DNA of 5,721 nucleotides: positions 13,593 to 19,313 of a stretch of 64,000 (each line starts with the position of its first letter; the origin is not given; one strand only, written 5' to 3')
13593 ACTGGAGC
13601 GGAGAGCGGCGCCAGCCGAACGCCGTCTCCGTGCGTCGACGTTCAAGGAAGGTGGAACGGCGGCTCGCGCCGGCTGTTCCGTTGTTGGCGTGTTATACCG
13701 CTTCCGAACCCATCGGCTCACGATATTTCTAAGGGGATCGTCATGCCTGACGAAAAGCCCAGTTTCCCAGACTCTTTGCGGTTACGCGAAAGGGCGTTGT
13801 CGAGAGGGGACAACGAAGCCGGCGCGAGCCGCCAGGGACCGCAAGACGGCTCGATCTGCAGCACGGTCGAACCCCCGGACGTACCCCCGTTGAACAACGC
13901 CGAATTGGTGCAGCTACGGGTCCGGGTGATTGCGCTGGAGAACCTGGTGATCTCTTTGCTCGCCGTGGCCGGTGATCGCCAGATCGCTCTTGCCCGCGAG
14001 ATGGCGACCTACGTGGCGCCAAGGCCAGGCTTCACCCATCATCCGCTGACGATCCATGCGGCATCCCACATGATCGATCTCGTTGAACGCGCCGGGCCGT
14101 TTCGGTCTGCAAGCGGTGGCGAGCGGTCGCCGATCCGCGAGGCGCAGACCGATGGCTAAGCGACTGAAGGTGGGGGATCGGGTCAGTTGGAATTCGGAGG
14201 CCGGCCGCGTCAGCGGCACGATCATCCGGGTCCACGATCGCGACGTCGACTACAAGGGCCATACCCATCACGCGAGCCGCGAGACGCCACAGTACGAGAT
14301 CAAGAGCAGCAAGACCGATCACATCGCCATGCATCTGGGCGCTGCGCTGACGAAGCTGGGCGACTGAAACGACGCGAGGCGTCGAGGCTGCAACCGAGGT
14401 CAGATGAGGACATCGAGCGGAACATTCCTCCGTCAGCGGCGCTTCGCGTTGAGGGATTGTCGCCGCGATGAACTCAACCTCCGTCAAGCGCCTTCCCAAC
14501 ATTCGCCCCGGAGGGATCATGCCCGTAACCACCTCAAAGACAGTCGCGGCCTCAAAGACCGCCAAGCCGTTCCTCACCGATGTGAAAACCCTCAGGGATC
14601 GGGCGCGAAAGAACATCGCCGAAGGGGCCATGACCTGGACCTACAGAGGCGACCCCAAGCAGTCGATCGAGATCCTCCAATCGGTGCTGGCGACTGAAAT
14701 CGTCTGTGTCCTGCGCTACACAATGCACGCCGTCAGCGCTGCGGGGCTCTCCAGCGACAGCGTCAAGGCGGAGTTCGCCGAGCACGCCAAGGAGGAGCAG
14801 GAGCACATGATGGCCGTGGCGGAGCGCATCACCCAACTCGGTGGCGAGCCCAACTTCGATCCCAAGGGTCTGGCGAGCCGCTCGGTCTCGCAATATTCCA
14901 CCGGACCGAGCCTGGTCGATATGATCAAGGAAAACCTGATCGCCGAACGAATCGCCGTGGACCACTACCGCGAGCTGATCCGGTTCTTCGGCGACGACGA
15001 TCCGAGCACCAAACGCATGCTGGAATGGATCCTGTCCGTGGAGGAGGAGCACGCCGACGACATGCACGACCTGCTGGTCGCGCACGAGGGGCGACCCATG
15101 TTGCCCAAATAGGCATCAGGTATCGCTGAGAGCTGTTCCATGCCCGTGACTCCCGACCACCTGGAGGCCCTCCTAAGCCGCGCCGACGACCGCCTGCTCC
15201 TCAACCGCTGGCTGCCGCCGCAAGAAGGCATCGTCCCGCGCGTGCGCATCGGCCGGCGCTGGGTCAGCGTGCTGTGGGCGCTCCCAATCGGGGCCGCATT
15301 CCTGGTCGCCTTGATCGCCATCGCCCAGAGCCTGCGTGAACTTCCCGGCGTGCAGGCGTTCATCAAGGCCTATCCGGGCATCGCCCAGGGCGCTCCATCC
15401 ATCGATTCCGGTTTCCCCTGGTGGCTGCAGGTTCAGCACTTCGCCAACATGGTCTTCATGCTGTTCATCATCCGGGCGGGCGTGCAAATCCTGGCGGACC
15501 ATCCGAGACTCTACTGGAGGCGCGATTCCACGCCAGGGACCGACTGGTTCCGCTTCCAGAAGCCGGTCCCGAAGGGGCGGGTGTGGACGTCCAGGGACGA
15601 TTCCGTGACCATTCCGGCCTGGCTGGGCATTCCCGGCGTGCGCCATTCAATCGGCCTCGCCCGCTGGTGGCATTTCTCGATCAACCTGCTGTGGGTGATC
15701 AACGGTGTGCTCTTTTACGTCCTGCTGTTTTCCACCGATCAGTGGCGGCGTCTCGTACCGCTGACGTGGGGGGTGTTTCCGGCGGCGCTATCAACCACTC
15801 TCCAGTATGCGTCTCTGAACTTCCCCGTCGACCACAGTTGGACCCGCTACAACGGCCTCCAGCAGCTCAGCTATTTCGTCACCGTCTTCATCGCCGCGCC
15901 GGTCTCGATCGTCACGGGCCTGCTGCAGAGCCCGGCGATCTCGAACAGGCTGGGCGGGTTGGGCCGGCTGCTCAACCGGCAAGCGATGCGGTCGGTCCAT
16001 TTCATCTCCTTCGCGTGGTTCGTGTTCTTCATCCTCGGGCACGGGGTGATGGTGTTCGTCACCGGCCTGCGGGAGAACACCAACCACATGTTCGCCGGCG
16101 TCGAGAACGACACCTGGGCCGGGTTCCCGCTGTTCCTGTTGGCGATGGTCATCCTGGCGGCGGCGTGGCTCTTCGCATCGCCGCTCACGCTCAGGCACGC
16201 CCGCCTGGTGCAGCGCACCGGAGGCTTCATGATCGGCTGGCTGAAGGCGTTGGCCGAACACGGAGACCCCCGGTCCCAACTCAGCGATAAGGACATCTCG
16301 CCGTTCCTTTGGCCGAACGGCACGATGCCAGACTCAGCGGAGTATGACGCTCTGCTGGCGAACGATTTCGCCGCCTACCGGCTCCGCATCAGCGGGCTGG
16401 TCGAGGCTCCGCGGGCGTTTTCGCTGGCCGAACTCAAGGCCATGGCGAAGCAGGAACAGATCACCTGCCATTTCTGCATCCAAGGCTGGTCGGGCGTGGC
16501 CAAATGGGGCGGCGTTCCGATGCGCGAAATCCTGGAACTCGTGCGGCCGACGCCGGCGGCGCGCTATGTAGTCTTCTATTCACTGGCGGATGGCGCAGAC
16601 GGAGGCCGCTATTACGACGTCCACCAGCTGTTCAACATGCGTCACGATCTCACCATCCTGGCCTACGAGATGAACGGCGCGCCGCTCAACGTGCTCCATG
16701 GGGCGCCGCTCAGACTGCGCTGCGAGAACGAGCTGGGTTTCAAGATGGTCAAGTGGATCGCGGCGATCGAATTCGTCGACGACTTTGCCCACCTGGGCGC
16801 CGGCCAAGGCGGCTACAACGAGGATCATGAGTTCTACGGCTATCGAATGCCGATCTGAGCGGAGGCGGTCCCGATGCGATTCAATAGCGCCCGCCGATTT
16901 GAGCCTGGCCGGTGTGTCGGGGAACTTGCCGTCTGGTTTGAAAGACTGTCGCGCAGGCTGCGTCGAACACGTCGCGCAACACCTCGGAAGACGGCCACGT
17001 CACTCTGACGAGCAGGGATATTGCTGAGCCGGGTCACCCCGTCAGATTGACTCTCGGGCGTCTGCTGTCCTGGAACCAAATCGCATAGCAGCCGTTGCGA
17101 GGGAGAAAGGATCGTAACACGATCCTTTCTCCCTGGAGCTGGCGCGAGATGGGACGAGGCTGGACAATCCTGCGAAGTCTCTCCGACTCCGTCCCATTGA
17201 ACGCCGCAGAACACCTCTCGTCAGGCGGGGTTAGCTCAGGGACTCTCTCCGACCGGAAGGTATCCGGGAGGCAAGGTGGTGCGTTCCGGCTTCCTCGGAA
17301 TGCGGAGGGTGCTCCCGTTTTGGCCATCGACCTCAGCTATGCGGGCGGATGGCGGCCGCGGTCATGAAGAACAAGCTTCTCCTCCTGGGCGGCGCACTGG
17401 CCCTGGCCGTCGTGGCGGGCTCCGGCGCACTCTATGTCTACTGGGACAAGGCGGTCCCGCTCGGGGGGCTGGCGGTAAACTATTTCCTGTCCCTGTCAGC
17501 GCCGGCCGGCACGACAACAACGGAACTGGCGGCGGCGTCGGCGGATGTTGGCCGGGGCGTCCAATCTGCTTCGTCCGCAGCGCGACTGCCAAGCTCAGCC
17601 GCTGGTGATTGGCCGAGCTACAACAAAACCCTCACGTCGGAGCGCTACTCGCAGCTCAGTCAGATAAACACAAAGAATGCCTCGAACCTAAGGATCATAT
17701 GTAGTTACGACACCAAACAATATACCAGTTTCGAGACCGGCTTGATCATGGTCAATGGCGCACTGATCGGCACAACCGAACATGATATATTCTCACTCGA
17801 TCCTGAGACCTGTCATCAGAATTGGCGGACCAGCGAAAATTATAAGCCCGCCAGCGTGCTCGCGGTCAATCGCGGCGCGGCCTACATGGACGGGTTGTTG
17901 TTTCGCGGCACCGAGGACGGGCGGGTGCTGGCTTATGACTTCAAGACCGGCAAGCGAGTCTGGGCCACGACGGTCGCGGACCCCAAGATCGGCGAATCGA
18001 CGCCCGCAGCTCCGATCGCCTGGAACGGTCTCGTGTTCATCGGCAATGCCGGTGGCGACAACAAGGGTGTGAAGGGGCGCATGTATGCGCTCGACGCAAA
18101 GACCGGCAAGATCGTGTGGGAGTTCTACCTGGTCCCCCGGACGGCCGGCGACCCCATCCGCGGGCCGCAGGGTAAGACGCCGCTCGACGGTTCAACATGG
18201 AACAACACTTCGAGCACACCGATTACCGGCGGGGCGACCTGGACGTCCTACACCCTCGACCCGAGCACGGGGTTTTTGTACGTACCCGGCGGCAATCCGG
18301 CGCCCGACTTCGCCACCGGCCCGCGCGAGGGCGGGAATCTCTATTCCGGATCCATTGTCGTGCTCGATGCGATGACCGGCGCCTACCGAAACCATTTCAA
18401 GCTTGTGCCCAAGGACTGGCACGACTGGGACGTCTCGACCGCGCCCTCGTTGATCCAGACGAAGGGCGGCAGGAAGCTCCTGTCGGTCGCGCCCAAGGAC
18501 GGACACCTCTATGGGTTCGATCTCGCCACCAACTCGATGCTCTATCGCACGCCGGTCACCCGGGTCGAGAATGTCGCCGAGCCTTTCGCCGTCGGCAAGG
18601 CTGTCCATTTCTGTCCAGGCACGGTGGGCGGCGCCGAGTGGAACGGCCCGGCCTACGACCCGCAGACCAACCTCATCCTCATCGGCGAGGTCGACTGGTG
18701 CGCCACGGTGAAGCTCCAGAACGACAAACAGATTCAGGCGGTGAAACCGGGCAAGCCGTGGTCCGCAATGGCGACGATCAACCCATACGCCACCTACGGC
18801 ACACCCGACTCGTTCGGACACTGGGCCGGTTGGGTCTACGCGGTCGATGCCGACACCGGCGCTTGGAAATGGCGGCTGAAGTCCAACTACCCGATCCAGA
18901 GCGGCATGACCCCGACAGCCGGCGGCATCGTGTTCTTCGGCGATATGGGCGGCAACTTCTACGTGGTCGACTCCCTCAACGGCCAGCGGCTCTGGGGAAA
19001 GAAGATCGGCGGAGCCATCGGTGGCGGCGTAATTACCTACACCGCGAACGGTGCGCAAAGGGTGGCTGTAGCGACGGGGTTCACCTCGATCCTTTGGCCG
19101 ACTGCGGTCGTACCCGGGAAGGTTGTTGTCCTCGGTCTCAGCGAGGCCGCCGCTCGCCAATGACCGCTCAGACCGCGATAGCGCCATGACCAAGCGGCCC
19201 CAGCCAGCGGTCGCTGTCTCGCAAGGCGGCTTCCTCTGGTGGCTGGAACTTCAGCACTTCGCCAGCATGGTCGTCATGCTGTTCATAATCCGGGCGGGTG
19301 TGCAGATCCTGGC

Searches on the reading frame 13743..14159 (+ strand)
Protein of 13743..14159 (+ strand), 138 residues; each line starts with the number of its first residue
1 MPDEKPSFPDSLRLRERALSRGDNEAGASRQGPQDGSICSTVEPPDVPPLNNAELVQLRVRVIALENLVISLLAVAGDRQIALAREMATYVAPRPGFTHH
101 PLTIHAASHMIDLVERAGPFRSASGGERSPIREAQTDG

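Call 38: search_protein_families(library=pfam, proteins=[window:13743-14159:+], max_evalue=0.01)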
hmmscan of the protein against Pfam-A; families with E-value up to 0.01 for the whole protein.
window:13743-14159:+ (138 aa): 0 families

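Call 39: search_protein_families(library=ncbifam, proteins=[window:13743-14159:+], max_evalue=0.01)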
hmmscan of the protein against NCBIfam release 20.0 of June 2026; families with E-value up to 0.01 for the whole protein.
window:13743-14159:+ (138 aa): 0 families

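Call 76: find_homologous_proteins(query=window:13743-14159:+)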
Query window:13743-14159:+ (138 aa): 1919 proteins with E <= 0.001 among 2046 candidates; the best 120 are listed.
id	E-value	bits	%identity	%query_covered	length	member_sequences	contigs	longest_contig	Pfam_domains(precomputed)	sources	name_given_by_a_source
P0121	1.0e-83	296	100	100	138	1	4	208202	-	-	-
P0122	9.7e-61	222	78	99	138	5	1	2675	-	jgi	jgi:hypothetical protein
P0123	2.1e-60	220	78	99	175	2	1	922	-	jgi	jgi:hypothetical protein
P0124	1.4e-59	218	73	100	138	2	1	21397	-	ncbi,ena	-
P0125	1.5e-58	214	78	100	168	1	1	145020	-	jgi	jgi:hypothetical protein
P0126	2.2e-58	214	78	100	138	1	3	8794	-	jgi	jgi:hypothetical protein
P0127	5.0e-58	213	76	100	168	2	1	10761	-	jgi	jgi:hypothetical protein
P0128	5.5e-58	213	77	99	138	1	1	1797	-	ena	-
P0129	8.6e-58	212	73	100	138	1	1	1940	-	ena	-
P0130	1.2e-57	212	74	100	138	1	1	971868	-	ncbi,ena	-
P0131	2.9e-57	210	75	100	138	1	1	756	-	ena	-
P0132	6.3e-57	209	74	100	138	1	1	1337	-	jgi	jgi:hypothetical protein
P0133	6.4e-57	209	75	99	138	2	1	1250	-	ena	-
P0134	1.1e-56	208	75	100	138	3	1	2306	-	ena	-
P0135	1.2e-56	208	75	100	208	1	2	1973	-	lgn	-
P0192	8.3e-43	164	65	90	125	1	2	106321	-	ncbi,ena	-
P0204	1.9e-42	162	66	88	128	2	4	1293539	-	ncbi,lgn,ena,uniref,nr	ncbi:hypothetical protein [Caulobacter sp. DWR2-3-1b2]|uniref:hypothetical protein n=1 Tax=unclassif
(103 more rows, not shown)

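Call 79: find_encoding_contigs(protein=P0204, flank=8000, max_places=3)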
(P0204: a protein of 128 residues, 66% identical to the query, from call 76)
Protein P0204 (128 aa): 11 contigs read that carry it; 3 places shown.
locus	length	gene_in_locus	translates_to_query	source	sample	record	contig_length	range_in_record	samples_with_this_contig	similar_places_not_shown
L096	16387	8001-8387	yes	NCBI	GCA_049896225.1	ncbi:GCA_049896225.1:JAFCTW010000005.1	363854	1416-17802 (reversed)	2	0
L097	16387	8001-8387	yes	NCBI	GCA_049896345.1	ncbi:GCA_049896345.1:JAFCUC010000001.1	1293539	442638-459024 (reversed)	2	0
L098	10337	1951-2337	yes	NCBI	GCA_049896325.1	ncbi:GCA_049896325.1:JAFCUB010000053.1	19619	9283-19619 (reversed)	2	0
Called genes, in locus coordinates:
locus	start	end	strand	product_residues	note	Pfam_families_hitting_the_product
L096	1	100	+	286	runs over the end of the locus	PF10065:DUF2303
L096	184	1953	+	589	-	PF02195:ParB_N, PF17762:HTH_ParB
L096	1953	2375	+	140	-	-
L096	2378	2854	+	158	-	-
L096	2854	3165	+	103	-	-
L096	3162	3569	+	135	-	-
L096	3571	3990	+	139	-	-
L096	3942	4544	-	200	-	-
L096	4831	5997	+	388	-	PF00589:Phage_integrase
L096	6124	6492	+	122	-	PF20172:DUF6538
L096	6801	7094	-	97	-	PF09313:TehB-like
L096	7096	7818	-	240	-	PF01786:AOX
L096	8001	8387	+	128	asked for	-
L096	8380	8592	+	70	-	PF11160:Hva1_TUDOR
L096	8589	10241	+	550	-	PF01292:Ni_hydr_CYTB, PF00174:Oxidored_molyb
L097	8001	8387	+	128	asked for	-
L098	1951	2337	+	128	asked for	-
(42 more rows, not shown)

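Call 80: find_encoding_contigs(protein=P0192, flank=8000, max_places=2)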
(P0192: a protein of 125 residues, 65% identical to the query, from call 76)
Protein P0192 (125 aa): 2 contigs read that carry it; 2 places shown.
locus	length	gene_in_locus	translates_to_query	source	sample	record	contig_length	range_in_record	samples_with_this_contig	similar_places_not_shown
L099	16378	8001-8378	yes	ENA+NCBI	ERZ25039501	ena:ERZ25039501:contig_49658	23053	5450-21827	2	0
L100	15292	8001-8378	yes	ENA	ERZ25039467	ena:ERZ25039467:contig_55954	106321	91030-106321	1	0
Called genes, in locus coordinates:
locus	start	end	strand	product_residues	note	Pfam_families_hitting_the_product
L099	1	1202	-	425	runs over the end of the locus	PF07992:Pyr_redox_2, PF13454:NAD_binding_9 (faint), PF00070:Pyr_redox (weak), PF22366:NDH2_C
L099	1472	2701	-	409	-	PF01011:PQQ, PF13570:Beta-prop_ACSF4 (weak), PF13360:PQQ_2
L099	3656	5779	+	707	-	PF08448:PAS_4 (faint), PF00512:HisKA (weak), PF02518:HATPase_c, PF00072:Response_reg, PF08281:Sigma70_r4_2 (weak), PF00196:GerE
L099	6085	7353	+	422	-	PF13085:Fer2_3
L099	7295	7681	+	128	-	PF01127:Sdh_cyt, PF05328:CybS (faint)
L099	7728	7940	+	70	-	-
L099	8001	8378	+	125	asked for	-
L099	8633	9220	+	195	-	PF04343:DUF488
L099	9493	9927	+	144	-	PF13806:Rieske_2 (weak), PF00355:Rieske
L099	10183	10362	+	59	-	-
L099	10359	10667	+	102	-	PF00070:Pyr_redox, PF07992:Pyr_redox_2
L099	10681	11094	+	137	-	PF14759:Reductase_C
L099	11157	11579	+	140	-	PF22752:DUF488-N3i, PF04343:DUF488, PF22751:DUF488-N3a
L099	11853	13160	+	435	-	PF01292:Ni_hydr_CYTB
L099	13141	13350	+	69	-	PF00174:Oxidored_molyb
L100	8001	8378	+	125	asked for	-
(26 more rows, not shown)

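Call 84: predict_structure(alignment_id=A1)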
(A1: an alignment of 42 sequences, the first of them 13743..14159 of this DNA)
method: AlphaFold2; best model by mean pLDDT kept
length: 138 residues; sequences in the alignment: 42
mean_pLDDT: 72.8   pTM: 0.51
mean pLDDT of the five models: 72.8, 70.7, 66.8, 58.6, 58.3
residues with pLDDT >= 90: 60; 70-90: 17; 50-70: 27; < 50: 34
segments of 3 or more residues with pLDDT < 50: 1-7, 24-42, 127-129
pLDDT, mean of each block of 10 residues (from residue 1): 47 57 46 36 67 97 97 94 94 87 92 94 58 49
secondary structure, 60 per line:
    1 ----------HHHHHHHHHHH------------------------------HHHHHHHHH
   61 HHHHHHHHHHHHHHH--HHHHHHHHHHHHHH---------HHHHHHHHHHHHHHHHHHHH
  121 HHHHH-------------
elements in order: H11-21 H52-75 H78-91 H101-125

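Call 88: fold_search(model_id=the predicted structure, library=pdb)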
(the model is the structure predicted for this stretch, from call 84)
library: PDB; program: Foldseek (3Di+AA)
matches with E <= 10: 38; with E <= 0.001: 0
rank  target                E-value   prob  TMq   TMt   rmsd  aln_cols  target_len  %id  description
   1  6u42_5S               2.0e+00  0.11  0.26  0.20  42.6       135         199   10  Natively decorated ciliary doublet microtubule (released 2019-11-13)
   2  6u42_5T               2.6e+00  0.09  0.26  0.19  42.7       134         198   10  Natively decorated ciliary doublet microtubule (released 2019-11-13)
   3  9a40_F                3.8e+00  0.06  0.19  0.19  16.5       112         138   18  model of Cullin4 (released 2024-09-18)
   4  4w4k_C                4.0e+00  0.03  0.13  0.20  10.8        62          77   19  Crystal structure of a PE25-PPE41 heterodimer from a type VII secretion system of M. tuberculosis (released 2014-10-01)
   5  9oox_A                5.2e+00  0.09  0.29  0.39  12.3       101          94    8  Cryo-EM Structure of the Escherichia phage HK446 Rip1 in complex with the Enterobacteria phage T6 small terminase (released 2026-02-04)
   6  8eau_f                5.2e+00  0.06  0.19  0.32   7.3        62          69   11  Yeast VO in complex with Vma21p (released 2022-11-02)
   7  3n06_A                5.2e+00  0.06  0.27  0.22  15.0       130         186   14  A mutant human Prolactin receptor antagonist H27A in complex with the extracellular domain of the human prolactin rece (released 2010-09-29)
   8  2h8p_C                5.5e+00  0.08  0.23  0.30  10.1        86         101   14  Structure of a K channel with an amide to ester substitution in the selectivity filter (released 2006-09-12)
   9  7o6y_B                6.2e+00  0.10  0.29  0.11   4.9        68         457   16  Cryo-EM structure of respiratory complex I under turnover (released 2021-11-10)
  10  6uuj_A                6.2e+00  0.04  0.18  0.29   9.9        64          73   22  Structure of PE5-PPE4-EspG3 complex from the type VII (ESX-3) secretion system, space group P212121 (released 2020-01-29)
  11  4y5w_D                6.2e+00  0.04  0.19  0.07  17.6       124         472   10  Transcription factor-DNA complex (released 2016-02-17)
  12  7aqw_p                6.6e+00  0.05  0.19  0.25  17.2        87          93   15  Cryo-EM structure of Arabidopsis thaliana Complex-I (membrane tip) (released 2021-12-08)
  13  6zx9_C                6.6e+00  0.03  0.19  0.12  20.8       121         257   16  Crystal structure of SIV Vpr,fused to T4 lysozyme, isolated from moustached monkey, bound to human DDB1 and human DCAF (released 2021-07-21)
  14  1q9x_A                7.1e+00  0.06  0.22  0.05   9.4        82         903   12  Crystal structure of Enterobacteria phage RB69 gp43 DNA polymerase complexed with tetrahydrofuran containing DNA (released 2004-04-27)
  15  2n1f_MODEL_1_A        7.1e+00  0.05  0.19  0.27  11.5        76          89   10  Structure and assembly of the mouse ASC filament by combined NMR spectroscopy and cryo-electron microscopy (released 2015-10-14)
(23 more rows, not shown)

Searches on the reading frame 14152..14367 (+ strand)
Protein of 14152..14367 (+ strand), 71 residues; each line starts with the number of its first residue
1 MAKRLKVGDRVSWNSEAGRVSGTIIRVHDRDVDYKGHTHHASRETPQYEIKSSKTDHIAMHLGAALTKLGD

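Call 38: search_protein_families(library=pfam, proteins=[window:14152-14367:+], max_evalue=0.01)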
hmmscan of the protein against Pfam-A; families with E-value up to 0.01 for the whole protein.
window:14152-14367:+ (71 aa): 1 family
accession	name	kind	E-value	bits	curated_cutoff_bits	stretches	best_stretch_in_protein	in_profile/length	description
PF11160.13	Hva1_TUDOR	-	4.2e-18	65.6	24.1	1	8-66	1-59/59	Hypervirulence associated proteins TUDOR domain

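Call 39: search_protein_families(library=ncbifam, proteins=[window:14152-14367:+], max_evalue=0.01)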
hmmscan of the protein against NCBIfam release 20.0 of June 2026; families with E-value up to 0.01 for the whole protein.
window:14152-14367:+ (71 aa): 0 families

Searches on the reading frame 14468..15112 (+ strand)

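Call 3: search_protein_families(library=pfam, proteins=[window:14468-15112:+])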
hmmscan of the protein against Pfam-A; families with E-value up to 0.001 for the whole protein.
window:14468-15112:+ (214 aa): 3 families
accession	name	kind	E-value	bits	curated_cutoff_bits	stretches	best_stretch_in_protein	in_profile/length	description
PF00210.30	Ferritin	-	3.4e-25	89.1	24.5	1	67-203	1-136/142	Ferritin-like domain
PF02915.23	Rubrerythrin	-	8.4e-08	33.1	22.8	1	68-202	1-136/137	Rubrerythrin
PF03232.19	COQ7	-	8.1e-05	22.8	23.5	0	152-211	6-64/169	Ubiquinone biosynthesis protein COQ7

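Call 4: search_protein_families(library=ncbifam, proteins=[window:14468-15112:+])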
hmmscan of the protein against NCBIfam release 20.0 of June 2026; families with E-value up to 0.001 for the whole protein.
window:14468-15112:+ (214 aa): 8 families
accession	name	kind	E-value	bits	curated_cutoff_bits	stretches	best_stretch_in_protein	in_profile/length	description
NF040955.1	Arch_DPS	equivalog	3.7e-11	43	250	1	62-205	14-161/177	DNA protection during starvation protein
NF009990.0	PRK13456.1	equivalog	5.4e-11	42.4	158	1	62-204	19-165/188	DNA protection protein DPS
NF058679.1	EncB_fam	subfamily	5.6e-08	32.8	90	0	138-203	10-73/117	encapsulin nanocompartment ferritin-likeEncB family encapsulin nanocompartment ferritin-like cargo protein cargo protein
NF052461.1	DNAProtecDpsACyan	equivalog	1.5e-07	31.3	300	1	67-204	29-169/176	DNA starvation/stress protection protein DpsA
NF041388.1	DNAstvprot_Halo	equivalog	1.2e-06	28.6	170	1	63-203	21-164/171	DNA starvation/stationary phase protection protein DpsA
TIGR00754.1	bfr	equivalog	1.3e-06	28.5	125.55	1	61-198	3-133/157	bacterioferritin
TIGR04535.1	ferrit_encaps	subfamily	3.8e-05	23.6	125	0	64-119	13-64/114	encapsulin-associated ferritin-like protein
NF033656.1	DMQ_monoox_COQ7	equivalog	0.0006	19.5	180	1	90-196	64-172/205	2-polyprenyl-3-methyl-6-methoxy-1,4-benzoquinone monooxygenase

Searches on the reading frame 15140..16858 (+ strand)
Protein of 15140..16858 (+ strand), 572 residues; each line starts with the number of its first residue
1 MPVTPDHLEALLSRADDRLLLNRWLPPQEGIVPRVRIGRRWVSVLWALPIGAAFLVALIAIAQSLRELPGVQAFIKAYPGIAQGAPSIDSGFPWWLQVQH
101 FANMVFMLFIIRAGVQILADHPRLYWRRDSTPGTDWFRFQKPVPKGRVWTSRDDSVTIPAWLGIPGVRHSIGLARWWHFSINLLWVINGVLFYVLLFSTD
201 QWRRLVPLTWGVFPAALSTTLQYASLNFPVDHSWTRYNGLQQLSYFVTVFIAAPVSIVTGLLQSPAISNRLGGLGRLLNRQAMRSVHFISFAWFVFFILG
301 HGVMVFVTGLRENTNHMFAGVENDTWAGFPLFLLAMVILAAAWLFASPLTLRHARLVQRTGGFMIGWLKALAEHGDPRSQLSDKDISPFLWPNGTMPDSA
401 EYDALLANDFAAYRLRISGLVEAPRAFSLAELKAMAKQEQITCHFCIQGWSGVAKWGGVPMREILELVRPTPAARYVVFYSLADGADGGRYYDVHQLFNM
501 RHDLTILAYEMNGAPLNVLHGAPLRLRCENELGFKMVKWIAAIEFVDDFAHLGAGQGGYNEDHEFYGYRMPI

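Call 3: search_protein_families(library=pfam, proteins=[window:15140-16858:+])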
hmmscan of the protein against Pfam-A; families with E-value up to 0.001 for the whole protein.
window:15140-16858:+ (572 aa): 2 families
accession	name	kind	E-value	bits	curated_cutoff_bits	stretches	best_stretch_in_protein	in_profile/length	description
PF00174.25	Oxidored_molyb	-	2.1e-31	109.2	24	1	409-548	8-163/169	Oxidoreductase molybdopterin binding domain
PF01292.26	Ni_hydr_CYTB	-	8.4e-07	29.4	30.1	1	92-318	2-177/179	Prokaryotic cytochrome b561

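Call 4: search_protein_families(library=ncbifam, proteins=[window:15140-16858:+])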
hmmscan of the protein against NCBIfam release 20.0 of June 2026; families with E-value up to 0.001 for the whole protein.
window:15140-16858:+ (572 aa): 4 families
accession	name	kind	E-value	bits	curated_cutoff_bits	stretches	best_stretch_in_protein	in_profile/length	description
NF003767.0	PRK05363.1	equivalog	1.5e-21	77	207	1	412-548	100-248/320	protein-methionine-sulfoxide reductase catalytic subunit MsrP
NF052245.1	SorA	equivalog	5.6e-15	55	600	1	409-548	90-248/396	SorA family sulfite dehydrogenase catalytic subunit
TIGR04555.1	sulfite_DH_soxC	equivalog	7.4e-11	41.6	420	1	409-548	105-257/408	sulfite dehydrogenase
NF052247.1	SorT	equivalog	4.9e-09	35.5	570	1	449-548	142-245/387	SorT family sulfite dehydrogenase catalytic subunit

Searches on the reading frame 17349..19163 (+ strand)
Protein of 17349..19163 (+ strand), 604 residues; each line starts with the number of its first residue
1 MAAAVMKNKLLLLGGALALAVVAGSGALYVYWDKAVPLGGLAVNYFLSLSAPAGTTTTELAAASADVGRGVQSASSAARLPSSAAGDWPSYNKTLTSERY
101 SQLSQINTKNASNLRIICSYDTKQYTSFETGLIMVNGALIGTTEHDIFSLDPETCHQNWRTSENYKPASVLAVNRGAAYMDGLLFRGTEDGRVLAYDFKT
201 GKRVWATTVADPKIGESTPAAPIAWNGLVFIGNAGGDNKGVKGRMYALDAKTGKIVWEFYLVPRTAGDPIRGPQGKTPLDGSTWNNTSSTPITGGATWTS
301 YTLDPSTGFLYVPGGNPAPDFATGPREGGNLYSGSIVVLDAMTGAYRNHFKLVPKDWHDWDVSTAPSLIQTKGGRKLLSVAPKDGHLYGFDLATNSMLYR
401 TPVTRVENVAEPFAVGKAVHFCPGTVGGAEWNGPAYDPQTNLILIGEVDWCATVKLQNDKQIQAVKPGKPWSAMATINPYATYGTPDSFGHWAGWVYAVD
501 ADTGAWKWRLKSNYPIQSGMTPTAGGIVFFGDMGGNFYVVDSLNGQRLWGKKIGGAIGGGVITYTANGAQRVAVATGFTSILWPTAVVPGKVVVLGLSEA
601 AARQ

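Call 3: search_protein_families(library=pfam, proteins=[window:17349-19163:+])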
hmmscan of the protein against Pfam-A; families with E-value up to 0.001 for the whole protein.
window:17349-19163:+ (604 aa): 3 families
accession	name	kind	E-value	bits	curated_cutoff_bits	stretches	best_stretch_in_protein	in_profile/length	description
PF01011.28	PQQ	-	8.9e-59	200.1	26.7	2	88-395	1-332/595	Glucose/ethanol/alcohol dehydrogenase, beta-propeller domain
PF13360.13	PQQ_2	-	4.9e-21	75.9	27.6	2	145-233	83-176/233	Outer membrane protein assembly factor BamB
PF13570.13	Beta-prop_ACSF4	-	1.5e-15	57.9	133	1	434-566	97-225/329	Beta-alanine-activating enzyme, beta-propeller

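Call 4: search_protein_families(library=ncbifam, proteins=[window:17349-19163:+])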
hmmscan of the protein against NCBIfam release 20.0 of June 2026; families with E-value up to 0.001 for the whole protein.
window:17349-19163:+ (604 aa): 5 families
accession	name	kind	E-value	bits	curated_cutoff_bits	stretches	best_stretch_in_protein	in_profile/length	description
TIGR03075.1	PQQ_enz_alc_DH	subfamily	1.2e-93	314.6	480.05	1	82-579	15-529/530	PQQ-dependent dehydrogenase, methanol/ethanol family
TIGR04528.1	acido_non_PQQ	subfamily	2e-70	238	650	1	86-578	4-486/493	acido-empty-quinoprotein group A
TIGR03074.1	PQQ_membr_DH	subfamily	8.1e-35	119.9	832.65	2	219-406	328-509/783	membrane-bound PQQ-dependent dehydrogenase, glucose/quinate/shikimate family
TIGR03300.1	assembly_YfgL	equivalog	1.6e-18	66.5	285.2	2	138-258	108-215/377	outer membrane protein assembly factor BamB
NF008351.0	PRK11138.1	equivalog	2e-11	43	423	1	150-259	84-186/394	outer membrane protein assembly factor BamB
